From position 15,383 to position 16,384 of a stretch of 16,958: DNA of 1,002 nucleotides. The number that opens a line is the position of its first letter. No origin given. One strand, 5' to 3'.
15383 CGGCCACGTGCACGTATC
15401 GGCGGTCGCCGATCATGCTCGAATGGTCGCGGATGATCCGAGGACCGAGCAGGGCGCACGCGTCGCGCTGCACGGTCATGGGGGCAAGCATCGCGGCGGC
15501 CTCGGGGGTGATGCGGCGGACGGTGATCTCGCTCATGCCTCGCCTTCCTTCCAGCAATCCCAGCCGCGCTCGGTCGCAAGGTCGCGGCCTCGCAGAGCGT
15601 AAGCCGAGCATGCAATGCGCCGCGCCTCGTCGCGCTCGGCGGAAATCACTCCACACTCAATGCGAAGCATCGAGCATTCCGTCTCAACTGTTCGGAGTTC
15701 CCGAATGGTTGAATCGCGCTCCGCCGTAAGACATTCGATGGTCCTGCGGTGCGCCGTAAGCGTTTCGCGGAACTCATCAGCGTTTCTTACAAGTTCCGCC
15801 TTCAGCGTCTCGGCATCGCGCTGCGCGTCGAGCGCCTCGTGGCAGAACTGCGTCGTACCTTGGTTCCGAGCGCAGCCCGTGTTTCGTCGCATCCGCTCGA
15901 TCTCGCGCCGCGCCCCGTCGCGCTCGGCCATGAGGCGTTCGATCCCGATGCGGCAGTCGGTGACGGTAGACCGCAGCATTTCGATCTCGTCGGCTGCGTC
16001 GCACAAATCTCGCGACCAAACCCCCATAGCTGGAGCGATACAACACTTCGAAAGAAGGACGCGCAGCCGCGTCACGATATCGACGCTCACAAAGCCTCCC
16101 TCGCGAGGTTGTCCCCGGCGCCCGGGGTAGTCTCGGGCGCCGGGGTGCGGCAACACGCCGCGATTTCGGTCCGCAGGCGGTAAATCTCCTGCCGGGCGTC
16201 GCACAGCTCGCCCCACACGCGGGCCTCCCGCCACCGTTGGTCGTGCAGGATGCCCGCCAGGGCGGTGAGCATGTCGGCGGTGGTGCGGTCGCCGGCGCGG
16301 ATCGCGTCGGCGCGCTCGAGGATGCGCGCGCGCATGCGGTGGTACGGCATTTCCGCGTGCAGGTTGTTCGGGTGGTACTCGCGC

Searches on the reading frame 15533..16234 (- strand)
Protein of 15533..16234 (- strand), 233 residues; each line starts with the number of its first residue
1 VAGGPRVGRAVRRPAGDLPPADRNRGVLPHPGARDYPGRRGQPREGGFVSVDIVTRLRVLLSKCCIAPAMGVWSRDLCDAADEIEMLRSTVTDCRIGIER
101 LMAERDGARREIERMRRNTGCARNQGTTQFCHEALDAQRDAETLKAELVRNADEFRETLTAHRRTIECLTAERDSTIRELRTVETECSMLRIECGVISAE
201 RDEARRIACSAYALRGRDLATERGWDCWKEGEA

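Call 7: search_protein_families(library=pfam, proteins=[window:15533-16234:-], max_evalue=0.01)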
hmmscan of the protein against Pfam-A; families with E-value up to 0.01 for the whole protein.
window:15533-16234:- (233 aa): 3 families
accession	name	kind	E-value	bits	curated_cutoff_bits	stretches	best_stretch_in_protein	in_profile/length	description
PF05701.16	WEMBL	-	0.00016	21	35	1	82-212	42-172/562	Weak chloroplast movement under blue light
PF13997.11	YqjK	-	0.0063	17.4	28.1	0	148-184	1-37/73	YqjK-like protein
PF14362.11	DUF4407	-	0.0073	16.1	31.3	1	81-181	133-233/297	Domain of unknown function (DUF4407)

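Call 8: search_protein_families(library=phrogs, proteins=[window:15533-16234:-], max_evalue=0.001)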
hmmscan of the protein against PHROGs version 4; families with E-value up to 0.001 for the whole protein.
window:15533-16234:- (233 aa): 0 families
